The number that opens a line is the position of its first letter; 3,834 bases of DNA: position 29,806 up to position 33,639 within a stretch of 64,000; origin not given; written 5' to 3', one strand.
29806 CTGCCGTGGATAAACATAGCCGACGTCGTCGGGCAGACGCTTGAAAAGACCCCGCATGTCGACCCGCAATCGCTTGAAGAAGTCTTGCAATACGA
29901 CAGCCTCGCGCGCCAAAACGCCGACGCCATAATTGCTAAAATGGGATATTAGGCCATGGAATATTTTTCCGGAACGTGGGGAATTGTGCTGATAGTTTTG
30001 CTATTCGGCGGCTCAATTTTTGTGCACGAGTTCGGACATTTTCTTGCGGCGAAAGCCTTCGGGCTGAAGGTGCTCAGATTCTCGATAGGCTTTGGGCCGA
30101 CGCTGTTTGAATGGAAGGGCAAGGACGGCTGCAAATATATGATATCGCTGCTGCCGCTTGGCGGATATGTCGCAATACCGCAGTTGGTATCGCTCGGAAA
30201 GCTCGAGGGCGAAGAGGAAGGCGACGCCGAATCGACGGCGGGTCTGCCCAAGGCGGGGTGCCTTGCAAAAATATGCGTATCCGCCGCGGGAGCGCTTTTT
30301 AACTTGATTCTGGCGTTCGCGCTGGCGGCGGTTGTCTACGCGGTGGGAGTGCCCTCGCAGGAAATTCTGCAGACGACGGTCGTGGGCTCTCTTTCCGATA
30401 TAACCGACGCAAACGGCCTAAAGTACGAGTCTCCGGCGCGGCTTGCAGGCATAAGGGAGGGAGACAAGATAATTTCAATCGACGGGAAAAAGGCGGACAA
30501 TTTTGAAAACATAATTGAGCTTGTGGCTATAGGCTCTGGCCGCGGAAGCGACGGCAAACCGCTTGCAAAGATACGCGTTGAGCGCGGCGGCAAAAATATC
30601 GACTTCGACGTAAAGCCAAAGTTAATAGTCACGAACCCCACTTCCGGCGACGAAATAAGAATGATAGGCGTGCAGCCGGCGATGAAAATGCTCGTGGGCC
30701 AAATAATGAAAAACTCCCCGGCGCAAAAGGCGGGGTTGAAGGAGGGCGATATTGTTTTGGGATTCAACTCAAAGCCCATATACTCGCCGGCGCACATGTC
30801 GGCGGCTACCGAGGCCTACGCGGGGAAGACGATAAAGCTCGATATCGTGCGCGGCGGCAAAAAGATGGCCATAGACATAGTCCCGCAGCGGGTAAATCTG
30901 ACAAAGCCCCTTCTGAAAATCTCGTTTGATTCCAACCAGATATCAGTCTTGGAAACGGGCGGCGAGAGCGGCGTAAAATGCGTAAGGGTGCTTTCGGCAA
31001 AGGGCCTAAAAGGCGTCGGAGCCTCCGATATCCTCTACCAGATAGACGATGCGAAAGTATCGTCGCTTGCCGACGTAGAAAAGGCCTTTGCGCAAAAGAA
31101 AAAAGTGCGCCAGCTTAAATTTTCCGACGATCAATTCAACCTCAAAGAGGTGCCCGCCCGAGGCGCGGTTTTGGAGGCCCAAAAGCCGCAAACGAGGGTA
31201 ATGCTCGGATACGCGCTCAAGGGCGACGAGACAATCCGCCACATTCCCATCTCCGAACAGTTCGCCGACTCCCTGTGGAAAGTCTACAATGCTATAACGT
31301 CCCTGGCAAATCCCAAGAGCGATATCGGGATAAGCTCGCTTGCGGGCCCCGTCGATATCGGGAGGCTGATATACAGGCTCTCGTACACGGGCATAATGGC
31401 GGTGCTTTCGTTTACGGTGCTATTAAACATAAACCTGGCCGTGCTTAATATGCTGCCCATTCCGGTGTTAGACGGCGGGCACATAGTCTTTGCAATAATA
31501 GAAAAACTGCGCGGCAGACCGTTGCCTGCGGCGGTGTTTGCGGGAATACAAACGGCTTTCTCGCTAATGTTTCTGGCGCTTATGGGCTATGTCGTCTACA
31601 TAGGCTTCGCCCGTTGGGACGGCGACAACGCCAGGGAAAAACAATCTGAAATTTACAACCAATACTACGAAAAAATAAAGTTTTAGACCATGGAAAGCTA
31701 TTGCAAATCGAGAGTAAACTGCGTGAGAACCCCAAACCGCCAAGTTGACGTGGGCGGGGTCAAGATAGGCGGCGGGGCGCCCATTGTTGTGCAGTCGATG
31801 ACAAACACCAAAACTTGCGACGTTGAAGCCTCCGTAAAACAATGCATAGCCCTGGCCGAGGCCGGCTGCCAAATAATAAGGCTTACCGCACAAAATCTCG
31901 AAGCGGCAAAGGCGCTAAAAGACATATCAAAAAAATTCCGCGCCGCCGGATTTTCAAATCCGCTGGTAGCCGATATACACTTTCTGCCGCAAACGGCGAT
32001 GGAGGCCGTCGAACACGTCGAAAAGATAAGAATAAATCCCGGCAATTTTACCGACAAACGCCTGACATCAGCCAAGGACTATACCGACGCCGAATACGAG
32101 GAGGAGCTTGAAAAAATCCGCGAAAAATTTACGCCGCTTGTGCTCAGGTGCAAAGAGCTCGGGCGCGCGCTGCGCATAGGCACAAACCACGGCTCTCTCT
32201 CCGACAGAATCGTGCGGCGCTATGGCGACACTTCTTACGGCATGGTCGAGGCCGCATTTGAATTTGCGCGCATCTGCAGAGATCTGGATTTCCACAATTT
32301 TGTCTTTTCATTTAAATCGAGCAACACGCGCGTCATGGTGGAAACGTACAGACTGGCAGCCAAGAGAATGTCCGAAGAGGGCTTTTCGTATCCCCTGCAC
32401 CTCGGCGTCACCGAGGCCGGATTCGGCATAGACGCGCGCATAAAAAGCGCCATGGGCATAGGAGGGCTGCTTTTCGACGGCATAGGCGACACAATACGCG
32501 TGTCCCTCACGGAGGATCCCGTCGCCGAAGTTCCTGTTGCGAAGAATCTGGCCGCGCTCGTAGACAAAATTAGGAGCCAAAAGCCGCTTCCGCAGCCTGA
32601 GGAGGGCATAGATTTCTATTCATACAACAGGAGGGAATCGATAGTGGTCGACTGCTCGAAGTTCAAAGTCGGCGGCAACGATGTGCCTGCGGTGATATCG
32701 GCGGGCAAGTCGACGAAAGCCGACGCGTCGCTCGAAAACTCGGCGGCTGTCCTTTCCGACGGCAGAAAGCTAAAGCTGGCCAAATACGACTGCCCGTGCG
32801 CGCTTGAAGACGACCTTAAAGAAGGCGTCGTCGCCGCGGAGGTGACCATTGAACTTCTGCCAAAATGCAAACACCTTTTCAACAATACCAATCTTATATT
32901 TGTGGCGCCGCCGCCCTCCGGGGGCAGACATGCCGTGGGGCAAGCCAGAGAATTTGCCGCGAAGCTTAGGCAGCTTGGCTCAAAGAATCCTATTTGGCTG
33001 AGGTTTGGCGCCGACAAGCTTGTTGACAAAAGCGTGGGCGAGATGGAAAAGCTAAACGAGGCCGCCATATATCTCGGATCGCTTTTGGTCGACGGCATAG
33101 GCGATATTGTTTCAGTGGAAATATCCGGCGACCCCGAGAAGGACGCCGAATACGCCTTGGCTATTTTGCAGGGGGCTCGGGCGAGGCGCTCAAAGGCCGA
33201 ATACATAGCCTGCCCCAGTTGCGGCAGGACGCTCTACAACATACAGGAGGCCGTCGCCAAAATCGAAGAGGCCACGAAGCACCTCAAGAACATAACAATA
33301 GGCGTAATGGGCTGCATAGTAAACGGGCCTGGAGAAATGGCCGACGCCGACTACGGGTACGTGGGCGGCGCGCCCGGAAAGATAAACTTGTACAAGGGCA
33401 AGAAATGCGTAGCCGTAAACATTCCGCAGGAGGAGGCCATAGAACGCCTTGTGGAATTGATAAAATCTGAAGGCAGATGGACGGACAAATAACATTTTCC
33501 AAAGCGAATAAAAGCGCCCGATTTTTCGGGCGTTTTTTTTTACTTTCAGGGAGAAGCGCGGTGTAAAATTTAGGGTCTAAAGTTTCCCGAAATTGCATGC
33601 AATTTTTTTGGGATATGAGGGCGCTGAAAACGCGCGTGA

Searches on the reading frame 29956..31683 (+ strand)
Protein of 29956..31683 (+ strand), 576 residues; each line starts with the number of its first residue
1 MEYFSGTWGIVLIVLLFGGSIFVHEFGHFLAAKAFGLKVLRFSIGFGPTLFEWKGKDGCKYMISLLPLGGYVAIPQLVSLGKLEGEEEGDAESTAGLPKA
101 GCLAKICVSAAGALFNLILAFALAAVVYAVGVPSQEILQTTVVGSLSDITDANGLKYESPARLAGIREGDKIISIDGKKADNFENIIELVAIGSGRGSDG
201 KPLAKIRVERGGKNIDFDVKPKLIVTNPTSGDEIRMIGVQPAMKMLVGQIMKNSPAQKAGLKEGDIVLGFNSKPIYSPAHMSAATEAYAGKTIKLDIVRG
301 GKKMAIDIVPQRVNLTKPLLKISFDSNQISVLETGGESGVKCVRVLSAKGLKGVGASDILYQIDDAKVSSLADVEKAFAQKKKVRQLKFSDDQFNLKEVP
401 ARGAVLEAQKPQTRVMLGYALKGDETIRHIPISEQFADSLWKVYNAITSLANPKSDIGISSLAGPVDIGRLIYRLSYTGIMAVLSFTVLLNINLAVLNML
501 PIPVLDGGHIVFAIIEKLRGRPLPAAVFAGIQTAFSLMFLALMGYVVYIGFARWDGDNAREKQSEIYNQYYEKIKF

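Call 61: search_protein_families(library=pfam, proteins=[window:29956-31683:+], max_evalue=0.00001)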
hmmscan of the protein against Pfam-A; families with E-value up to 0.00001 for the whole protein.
window:29956-31683:+ (576 aa): 5 families
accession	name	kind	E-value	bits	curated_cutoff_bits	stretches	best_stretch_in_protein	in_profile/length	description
PF02163.28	Peptidase_M50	-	6.8e-51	173.2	27.2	1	14-540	3-219/221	Peptidase family M50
PF13180.12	PDZ_2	-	9.1e-22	77.6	27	1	244-308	13-78/80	PDZ domain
PF17820.7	PDZ_6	-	3.4e-21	75.2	27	2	247-299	2-54/54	PDZ domain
PF00595.29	PDZ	-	6.8e-13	49.2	23.2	0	242-295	24-78/81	PDZ domain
PF14685.13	PDZ_Tricorn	-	3.4e-06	27.4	25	0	252-303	29-82/88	Tricorn protease PDZ domain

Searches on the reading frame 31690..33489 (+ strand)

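Call 61: search_protein_families(library=pfam, proteins=[window:31690-33489:+], max_evalue=0.00001)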
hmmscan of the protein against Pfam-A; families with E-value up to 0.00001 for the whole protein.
window:31690-33489:+ (600 aa): 1 family
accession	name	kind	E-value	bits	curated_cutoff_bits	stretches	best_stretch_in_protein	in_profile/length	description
PF04551.19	GcpE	-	7e-131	436.7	32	2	17-291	2-247/343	GcpE protein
